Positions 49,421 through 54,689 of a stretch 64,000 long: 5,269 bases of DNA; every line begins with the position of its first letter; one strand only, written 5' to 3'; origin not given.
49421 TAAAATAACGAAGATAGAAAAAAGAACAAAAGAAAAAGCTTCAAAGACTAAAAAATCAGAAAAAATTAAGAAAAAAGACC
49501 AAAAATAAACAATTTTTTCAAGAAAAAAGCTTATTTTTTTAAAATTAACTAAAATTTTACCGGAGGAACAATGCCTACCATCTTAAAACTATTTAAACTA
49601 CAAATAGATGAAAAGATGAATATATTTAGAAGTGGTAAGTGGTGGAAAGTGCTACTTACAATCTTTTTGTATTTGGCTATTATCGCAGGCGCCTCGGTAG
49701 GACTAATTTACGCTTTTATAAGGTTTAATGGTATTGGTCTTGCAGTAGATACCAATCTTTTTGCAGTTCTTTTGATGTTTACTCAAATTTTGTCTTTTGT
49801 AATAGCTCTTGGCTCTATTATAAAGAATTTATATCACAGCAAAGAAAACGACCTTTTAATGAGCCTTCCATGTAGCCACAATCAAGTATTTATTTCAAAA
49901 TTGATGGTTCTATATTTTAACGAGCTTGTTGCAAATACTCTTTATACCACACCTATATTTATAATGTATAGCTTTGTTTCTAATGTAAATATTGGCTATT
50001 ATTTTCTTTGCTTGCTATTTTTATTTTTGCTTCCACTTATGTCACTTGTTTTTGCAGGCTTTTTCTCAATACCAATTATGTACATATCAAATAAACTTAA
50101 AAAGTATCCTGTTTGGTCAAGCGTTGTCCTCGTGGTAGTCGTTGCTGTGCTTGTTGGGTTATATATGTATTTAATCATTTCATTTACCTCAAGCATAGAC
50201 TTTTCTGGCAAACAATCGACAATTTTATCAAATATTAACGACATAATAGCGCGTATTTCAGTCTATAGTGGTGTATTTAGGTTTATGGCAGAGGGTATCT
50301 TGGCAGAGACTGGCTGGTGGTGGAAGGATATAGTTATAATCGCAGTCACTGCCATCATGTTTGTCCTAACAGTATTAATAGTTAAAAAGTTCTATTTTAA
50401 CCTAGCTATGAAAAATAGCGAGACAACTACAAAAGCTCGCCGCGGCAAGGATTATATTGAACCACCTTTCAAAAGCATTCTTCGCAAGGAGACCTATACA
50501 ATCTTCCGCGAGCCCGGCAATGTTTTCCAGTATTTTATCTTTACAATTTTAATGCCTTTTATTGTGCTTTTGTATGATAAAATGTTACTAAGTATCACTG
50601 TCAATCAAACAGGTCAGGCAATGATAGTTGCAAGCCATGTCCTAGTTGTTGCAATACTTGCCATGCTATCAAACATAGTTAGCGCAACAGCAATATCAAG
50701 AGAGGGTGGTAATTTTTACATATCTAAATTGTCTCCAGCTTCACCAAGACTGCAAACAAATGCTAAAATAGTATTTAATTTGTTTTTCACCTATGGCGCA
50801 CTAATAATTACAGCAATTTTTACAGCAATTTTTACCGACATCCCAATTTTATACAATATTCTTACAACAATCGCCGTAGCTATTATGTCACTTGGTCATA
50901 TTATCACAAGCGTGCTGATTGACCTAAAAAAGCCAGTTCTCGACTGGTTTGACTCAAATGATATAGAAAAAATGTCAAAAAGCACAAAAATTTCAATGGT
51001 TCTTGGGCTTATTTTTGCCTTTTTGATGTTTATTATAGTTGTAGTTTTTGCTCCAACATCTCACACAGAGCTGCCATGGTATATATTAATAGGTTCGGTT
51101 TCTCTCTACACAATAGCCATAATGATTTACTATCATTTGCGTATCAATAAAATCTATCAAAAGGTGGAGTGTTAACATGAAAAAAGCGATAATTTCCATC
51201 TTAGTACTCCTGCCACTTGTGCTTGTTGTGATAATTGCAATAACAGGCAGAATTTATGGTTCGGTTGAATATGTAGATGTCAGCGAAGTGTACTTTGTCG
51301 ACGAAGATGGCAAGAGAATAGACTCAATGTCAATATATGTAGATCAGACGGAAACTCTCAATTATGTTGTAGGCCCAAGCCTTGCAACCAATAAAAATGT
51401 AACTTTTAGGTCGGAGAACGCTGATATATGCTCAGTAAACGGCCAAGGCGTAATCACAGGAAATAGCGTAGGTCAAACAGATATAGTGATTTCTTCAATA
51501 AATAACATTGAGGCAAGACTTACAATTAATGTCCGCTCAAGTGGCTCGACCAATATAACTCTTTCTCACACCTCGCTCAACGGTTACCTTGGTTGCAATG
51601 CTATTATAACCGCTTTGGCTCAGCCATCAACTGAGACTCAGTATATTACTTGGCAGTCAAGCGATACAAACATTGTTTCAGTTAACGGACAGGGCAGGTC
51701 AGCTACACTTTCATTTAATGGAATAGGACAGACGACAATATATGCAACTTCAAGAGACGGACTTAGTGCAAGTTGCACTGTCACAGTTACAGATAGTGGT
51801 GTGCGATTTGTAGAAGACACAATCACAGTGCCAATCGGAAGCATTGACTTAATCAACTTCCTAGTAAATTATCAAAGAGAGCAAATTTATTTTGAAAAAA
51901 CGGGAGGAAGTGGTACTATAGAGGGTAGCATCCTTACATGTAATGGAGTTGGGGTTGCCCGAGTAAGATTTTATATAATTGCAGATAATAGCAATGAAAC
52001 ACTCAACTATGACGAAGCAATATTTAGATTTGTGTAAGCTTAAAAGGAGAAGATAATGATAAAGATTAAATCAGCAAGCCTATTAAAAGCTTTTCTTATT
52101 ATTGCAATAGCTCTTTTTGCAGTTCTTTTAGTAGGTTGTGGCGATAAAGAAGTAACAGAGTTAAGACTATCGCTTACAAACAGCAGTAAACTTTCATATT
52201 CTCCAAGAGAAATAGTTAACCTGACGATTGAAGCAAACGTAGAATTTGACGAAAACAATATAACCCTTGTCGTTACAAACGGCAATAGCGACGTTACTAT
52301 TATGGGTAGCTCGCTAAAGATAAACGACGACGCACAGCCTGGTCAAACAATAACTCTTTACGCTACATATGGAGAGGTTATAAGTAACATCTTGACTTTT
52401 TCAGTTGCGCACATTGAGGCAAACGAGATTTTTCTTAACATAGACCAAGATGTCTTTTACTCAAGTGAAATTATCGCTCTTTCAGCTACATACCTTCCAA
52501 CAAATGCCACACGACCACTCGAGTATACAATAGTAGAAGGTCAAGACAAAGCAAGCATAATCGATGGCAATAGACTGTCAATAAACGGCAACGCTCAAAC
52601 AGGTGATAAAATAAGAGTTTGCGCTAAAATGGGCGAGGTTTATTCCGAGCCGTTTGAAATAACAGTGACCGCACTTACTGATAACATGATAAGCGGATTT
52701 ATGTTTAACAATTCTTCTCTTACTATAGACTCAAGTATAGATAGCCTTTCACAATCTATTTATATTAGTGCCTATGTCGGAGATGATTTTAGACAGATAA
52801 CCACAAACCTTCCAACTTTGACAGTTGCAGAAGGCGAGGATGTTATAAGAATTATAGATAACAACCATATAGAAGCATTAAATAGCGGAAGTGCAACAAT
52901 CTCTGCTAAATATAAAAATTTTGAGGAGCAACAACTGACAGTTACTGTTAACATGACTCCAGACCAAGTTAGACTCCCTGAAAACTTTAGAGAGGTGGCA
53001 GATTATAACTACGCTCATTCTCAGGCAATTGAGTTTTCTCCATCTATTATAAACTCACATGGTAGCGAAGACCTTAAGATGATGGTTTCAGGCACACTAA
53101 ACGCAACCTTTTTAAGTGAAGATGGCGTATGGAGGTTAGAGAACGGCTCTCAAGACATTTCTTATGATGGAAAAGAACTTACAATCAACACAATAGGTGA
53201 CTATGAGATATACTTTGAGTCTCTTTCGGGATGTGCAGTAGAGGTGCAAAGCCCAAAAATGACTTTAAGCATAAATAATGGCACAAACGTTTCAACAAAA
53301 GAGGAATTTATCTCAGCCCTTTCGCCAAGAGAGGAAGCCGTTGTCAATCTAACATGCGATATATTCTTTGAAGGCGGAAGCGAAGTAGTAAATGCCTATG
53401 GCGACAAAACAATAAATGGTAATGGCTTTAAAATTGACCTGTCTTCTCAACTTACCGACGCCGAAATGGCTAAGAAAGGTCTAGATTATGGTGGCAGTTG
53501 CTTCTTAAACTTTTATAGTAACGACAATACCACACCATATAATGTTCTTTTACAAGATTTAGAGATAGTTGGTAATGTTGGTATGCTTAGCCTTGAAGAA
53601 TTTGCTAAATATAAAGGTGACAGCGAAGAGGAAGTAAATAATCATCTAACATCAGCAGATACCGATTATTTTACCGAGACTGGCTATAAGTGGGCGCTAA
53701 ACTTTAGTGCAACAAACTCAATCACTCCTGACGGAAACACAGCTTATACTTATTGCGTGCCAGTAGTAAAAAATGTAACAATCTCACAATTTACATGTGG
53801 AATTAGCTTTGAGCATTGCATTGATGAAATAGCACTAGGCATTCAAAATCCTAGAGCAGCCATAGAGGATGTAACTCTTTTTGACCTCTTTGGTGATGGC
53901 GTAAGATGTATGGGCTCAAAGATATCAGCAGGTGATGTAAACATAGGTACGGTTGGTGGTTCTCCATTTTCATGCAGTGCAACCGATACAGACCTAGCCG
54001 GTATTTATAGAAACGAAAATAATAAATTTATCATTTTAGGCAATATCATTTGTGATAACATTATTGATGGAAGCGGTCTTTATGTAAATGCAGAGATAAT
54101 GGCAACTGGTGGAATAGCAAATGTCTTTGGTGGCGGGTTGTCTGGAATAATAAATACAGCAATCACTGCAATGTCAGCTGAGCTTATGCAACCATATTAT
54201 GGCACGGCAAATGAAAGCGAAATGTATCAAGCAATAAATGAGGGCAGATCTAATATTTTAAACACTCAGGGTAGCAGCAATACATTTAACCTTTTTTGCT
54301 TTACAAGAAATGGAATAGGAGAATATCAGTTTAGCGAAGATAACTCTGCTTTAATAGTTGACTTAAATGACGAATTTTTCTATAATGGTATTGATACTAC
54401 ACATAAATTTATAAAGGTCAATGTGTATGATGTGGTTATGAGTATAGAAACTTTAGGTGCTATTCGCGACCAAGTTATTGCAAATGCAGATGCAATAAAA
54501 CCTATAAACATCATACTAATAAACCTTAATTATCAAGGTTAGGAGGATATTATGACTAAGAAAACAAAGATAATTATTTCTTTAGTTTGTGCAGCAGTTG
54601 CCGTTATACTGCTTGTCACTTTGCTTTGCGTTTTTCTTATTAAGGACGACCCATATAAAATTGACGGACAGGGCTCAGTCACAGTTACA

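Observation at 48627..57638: Five-gene cluster: ABC ATPase, 534-aa fused permease and three large anchored extracytoplasmic proteins of unknown function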

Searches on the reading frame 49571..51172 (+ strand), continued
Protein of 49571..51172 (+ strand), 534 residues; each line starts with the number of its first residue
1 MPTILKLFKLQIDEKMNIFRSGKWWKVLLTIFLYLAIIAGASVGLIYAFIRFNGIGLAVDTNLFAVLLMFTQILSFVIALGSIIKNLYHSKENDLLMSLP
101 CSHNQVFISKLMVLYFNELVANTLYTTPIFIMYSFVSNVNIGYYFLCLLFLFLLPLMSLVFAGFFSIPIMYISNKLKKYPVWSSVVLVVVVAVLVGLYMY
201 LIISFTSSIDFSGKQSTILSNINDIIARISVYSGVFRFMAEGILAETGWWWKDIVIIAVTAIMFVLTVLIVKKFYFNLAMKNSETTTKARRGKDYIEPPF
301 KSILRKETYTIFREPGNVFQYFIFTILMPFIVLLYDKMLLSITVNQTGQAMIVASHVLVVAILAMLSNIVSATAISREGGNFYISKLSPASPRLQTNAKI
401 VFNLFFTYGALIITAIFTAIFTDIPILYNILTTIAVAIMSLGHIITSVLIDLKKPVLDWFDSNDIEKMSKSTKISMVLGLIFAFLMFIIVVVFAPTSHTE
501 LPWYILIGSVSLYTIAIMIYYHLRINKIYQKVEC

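Call 101: search_protein_families(library=pfam, alignment_id=A1, max_evalue=0.1)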
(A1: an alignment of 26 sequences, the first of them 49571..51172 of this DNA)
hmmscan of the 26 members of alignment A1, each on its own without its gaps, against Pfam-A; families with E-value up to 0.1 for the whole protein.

A. member 1, window:49571-51172:+ (534 aa): 1 family
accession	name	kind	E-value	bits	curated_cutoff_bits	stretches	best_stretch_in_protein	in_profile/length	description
PF16949.11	ABC_tran_2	-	6.2e-07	29.1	25.7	1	50-495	36-492/542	Putative ATP-binding cassette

B. families by the number of members that match (of 26 scanned): 9 families
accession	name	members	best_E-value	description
PF16949.11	ABC_tran_2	20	1.4e-14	Putative ATP-binding cassette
PF01061.29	ABC2_membrane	3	0.00023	ABC-2 type transporter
PF12730.13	ABC2_membrane_4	3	0.0024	ABC-2 family transporter protein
PF16962.11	ABC_export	1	7.4e-06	Putative ABC exporter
PF15179.11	Myc_target_1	1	0.0067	Myc target protein 1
PF09847.15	12TM_1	1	0.011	Membrane protein of 12 TMs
PF08759.17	GT-D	1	0.036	Glycosyltransferase GT-D fold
PF04277.18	OAD_gamma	1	0.081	Oxaloacetate decarboxylase, gamma chain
PF13373.11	Dsc3_C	1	0.084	DSC E3 ubiquitin ligase complex subunit 3, C-terminal domain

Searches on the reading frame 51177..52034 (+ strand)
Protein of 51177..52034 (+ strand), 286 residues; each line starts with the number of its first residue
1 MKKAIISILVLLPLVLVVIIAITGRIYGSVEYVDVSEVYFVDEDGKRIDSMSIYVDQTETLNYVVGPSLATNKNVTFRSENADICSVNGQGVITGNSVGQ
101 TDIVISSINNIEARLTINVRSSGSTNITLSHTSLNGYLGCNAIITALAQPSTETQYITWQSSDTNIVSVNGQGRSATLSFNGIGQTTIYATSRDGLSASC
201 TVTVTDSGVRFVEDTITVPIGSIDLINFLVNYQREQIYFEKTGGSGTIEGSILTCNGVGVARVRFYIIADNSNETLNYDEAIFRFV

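Call 7: search_protein_families(library=pfam, proteins=[window:51177-52034:+], max_evalue=0.1)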
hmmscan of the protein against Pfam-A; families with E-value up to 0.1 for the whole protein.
window:51177-52034:+ (286 aa): 1 family
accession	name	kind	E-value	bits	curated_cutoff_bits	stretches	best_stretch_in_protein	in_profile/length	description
PF02368.24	Big_2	-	5.4e-14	52.3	22.8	2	51-104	12-65/79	Bacterial Ig-like domain (group 2)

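Call 9: search_protein_families(library=ncbifam, proteins=[window:51177-52034:+], max_evalue=0.1)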
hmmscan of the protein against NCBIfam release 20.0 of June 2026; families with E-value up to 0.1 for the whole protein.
window:51177-52034:+ (286 aa): 1 family
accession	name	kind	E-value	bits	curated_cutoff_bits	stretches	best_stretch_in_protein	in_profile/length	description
NF043072.1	GAS_sig_Nterm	subfamily_domain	0.088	12.3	44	0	64-76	15-27/33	SpoV family signaling peptide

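Call 77: search_protein_families(library=padloc, proteins=[window:51177-52034:+], max_evalue=0.01)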
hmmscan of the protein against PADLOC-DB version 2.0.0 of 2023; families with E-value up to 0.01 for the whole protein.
window:51177-52034:+ (286 aa): 0 families

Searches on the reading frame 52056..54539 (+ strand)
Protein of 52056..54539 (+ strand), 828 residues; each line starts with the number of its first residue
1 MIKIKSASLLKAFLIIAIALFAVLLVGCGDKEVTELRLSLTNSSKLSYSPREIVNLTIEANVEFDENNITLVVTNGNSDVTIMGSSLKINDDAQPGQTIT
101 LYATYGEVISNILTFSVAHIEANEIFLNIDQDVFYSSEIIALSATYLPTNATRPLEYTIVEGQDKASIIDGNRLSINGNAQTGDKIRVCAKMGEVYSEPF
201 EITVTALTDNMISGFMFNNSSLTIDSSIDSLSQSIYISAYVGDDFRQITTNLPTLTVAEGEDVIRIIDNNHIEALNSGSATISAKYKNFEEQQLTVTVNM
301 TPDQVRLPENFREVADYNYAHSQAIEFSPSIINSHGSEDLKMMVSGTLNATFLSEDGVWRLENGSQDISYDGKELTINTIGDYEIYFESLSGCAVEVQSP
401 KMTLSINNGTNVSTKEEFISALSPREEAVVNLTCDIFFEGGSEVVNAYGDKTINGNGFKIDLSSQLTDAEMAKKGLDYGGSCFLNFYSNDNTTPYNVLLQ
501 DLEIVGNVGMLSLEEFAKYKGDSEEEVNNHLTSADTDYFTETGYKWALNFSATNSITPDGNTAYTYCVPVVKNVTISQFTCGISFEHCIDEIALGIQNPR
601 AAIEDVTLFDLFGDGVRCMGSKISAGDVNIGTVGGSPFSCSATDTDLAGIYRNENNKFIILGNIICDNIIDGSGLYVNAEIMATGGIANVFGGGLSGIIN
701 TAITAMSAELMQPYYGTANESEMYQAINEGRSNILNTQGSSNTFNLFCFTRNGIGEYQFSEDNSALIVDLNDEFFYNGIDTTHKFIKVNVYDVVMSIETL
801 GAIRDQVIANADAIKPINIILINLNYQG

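Call 7: search_protein_families(library=pfam, proteins=[window:52056-54539:+], max_evalue=0.1)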
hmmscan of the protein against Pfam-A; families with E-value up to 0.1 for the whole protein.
window:52056-54539:+ (828 aa): 2 families
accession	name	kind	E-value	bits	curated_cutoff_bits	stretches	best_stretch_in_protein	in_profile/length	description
PF20585.4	Pectate_lyase_5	-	4.9e-06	27.2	24.3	1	410-513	2-99/126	Putative pectate lyase-like adhesive domain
PF07703.20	A2M_BRD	-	0.024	15.4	22.7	0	43-130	5-104/140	Alpha-2-macroglobulin bait region domain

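Call 9: search_protein_families(library=ncbifam, proteins=[window:52056-54539:+], max_evalue=0.1)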
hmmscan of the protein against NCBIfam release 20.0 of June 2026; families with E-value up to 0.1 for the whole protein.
window:52056-54539:+ (828 aa): 2 families
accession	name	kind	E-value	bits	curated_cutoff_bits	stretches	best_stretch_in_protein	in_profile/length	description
NF053514.2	JUQZ_fam_ocin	equivalog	0.035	14.4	40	0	227-286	35-92/107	BLB8/JUQZ-1 family protein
NF002734.0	PRK02654.1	equivalog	0.038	12.8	324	1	249-285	201-237/384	membrane protein insertase YidC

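Call 38: find_homologous_proteins(query=window:52056-54539:+, max_evalue=0.001)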
Query window:52056-54539:+ (828 aa): 17 proteins with E <= 0.001 among 8000 candidates.
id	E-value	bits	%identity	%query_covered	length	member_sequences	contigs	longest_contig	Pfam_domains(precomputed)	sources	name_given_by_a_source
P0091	0.0e+0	1822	100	100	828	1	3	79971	PF20585.5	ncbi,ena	-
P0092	0.0e+0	1800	99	100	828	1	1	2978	PF20585.5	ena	-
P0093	0.0e+0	1799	99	100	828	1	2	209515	PF20585.5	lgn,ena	-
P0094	0.0e+0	1795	98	100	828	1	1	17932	PF20585.5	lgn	-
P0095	0.0e+0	1793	98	100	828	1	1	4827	PF20585.5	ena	-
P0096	0.0e+0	1790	98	100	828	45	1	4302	PF20585.5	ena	-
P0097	0.0e+0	1782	98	100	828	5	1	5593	PF20585.5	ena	-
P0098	0.0e+0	1779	98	100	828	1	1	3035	PF20585.5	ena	-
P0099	0.0e+0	1778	97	100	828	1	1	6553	PF20585.5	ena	-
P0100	0.0e+0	1777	98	100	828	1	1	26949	PF20585.5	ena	-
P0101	0.0e+0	1775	98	100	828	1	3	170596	PF20585.5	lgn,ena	-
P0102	0.0e+0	1775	97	100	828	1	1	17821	PF20585.5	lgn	-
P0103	0.0e+0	1765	97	100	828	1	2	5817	PF20585.5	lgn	-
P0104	7.3e-268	909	52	100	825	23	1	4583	PF20585.5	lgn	-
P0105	5.2e-247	840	49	100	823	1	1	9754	-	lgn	-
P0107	4.3e-125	437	36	96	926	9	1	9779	PF20585.5,PF22359.3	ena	-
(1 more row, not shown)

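Call 52: find_encoding_contigs(protein=P0107, flank=10000, max_places=4)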
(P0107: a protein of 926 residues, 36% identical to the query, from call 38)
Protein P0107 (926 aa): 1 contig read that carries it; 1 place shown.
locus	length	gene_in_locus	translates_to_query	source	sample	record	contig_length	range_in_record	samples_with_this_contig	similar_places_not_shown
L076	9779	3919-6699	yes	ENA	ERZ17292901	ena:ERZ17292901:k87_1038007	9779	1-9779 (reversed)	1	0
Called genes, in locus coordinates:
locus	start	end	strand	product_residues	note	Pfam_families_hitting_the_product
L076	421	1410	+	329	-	PF00005:ABC_tran, PF13304:AAA_21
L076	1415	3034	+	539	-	-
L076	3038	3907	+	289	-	PF02368:Big_2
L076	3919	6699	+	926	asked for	PF22359:Big-like (weak), PF20585:Pectate_lyase_5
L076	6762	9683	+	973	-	PF09479:Flg_new (faint), PF18998:Flg_new_2, PF19081:Ig_7 (faint), PF18998:Flg_new_2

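Call 55: predict_structure(alignment_id=A4)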
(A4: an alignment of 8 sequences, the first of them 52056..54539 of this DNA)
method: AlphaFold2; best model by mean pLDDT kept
length: 828 residues; sequences in the alignment: 8
mean_pLDDT: 81.7   pTM: 0.62
mean pLDDT of the five models: 81.7, 76.7, 76.5, 73.9, 68.8
residues with pLDDT >= 90: 241; 70-90: 467; 50-70: 90; < 50: 30
segments of 3 or more residues with pLDDT < 50: 1-14, 17-30
pLDDT, mean of each block of 10 residues (from residue 1): 34 46 37 81 82 88 83 88 87 80 88 84 85 90 83 85 90 90 93 88 90 86 71 84 85 89 84 83 85 84 69 78 87 65 94 86 93 92 89 63 92 94 92 90 86 94 86 68 86 90 90 86 89 78 83 64 80 94 92 89 94 88 91 84 72 74 74 70 65 74 83 91 86 75 77 75 82 70 81 79 80 80 75
secondary structure, 60 per line:
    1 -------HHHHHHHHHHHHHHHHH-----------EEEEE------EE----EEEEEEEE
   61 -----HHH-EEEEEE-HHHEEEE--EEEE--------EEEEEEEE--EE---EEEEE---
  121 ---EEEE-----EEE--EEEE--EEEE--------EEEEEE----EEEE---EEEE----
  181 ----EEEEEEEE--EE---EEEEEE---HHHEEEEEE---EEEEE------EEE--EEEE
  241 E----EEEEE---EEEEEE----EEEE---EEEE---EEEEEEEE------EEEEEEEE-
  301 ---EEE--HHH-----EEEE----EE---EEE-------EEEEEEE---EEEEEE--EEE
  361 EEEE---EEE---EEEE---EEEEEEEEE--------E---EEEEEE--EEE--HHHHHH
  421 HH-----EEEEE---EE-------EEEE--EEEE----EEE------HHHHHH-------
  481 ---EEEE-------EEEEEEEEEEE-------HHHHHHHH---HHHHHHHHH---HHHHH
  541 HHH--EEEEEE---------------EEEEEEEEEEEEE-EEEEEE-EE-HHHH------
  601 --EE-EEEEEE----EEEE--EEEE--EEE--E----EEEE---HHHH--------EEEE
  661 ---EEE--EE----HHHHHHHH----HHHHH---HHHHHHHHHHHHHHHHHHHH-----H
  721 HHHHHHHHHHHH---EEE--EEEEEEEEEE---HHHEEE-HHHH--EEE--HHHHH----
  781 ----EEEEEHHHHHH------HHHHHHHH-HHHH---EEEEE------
elements in order (helices of 4 or more, strands of 3 or more residues): H8-24 E36-40 E53-60 E70-75 E80-83 E86-89 E98-105 E113-117 E124-127 E133-135 E138-141 E144-147 E156-161 E166-169 E173-176 E185-192 E200-205 E212-217 E221-225 E232-234 E237-241 E246-250 E254-259 E264-267 E271-274 E278-285 E292-299 E304-306 E317-320 E330-332 E340-346 E350-355 E358-364 E368-370 E374-377 E381-389 E402-407 E410-412 H415-422 E428-432 E445-448 E451-454 E459-461 H468-473 E484-487 E495-505 H513-520 H524-532 H536-543 E546-551 E567-579 E581-586 H591-594 E606-611 E616-619 E622-625 E628-630 E638-641 H645-648 E657-660 E664-666 H675-682 H687-691 H695-714 H720-732 E736-738 E741-750 E757-759 H761-764 E767-769 H772-776 E785-789 H790-795 H802-809 H811-814 E818-822

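Call 58: fold_search(model_id=the predicted structure, library=pdb)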
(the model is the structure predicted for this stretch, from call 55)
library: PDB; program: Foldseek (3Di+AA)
matches with E <= 10: 1937; with E <= 0.001: 363
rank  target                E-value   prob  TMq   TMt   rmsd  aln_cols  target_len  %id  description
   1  8opr_A                1.8e-12  1.00  0.19  0.23  14.5       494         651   12  Structure of the EA1 surface layer of Bacillus anthracis (released 2023-11-08)
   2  5o5g                  1.8e-12  1.00  0.14  0.25  36.6       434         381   12  Robo1 Ig1 to 4 crystal form 1 (released 2018-01-17)
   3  5ope                  1.9e-11  1.00  0.14  0.25  36.2       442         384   12  Robo1 Ig1-4 crystals form 2 (released 2018-01-17)
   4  6qx4_B                2.8e-11  1.00  0.10  0.13  31.6       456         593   11  Structure of the Bacillus anthracis Sap S-layer assembly domain (released 2019-07-31)
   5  5k6w_A                4.8e-11  1.00  0.15  0.22  29.8       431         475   12  Sidekick-1 immunoglobulin domains 1-5 (released 2016-09-28)
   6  7ol4_D                5.3e-11  1.00  0.15  0.19  14.7       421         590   10  Mouse contactin-1 neurofascin-155 immunoglobulin domains adhesion complex (released 2022-12-14)
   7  7r5k_10               6.1e-11  1.00  0.11  0.07  28.8       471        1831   11  Human nuclear pore complex (constricted) (released 2022-06-22)
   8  7ok5_A                7.4e-11  1.00  0.16  0.20  14.2       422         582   11  Crystal structure of mouse neurofascin 155 immunoglobulin domains (released 2022-12-14)
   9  6qx4_A                1.1e-10  1.00  0.10  0.13  31.6       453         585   11  Structure of the Bacillus anthracis Sap S-layer assembly domain (released 2019-07-31)
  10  4aq1_A                1.2e-10  1.00  0.10  0.11  24.9       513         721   12  Structure of the SbsB S-layer protein of Geobacillus stearothermophilus PV72p2 in complex with nanobody KB6 (released 2012-06-13)
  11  5k6z_A                1.3e-10  1.00  0.19  0.33  15.4       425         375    9  Sidekick chimera containing sidekick-2 immunoglobulin domains 1-2 and sidekick-1 immunoglobulin domains 3-4 (released 2016-09-28)
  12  5k6z_B                1.7e-10  1.00  0.20  0.35  14.8       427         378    8  Sidekick chimera containing sidekick-2 immunoglobulin domains 1-2 and sidekick-1 immunoglobulin domains 3-4 (released 2016-09-28)
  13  5w1d                  1.7e-10  1.00  0.13  0.23  35.4       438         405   12  Crystal Structure of Mouse Protocadherin-15 EC4-7 (released 2018-06-06)
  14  5k6u_A                1.9e-10  1.00  0.19  0.32  15.4       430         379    9  Sidekick-1 immunoglobulin domains 1-4, crystal form 1 (released 2016-09-28)
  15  4uic                  1.9e-10  1.00  0.14  0.16  18.3       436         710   12  Crystal structure of the S-layer protein rSbsC(31-844) (released 2016-04-13)
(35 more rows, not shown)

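Call 73: search_protein_families(library=pfam, proteins=[L076:6762-9680:+], max_evalue=0.05)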
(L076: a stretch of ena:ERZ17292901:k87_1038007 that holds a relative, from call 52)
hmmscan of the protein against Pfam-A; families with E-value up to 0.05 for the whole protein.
L076:6762-9680:+ (973 aa): 3 families
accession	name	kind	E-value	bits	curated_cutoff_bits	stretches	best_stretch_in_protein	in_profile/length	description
PF18998.6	Flg_new_2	-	1.6e-31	108.5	23.6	3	33-106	1-72/73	Divergent InlB B-repeat domain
PF09479.16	Flg_new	-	1.6e-13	51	27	3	110-178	2-65/65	Listeria-Bacteroides repeat domain (List_Bact_rpt)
PF19081.6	Ig_7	-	7.7e-07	29.8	27.3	1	126-180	11-65/84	Ig-like domain CHU_C associated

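Call 77: search_protein_families(library=padloc, proteins=[window:52056-54539:+], max_evalue=0.01)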
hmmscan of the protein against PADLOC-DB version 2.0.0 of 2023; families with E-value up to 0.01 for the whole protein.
window:52056-54539:+ (828 aa): 0 families
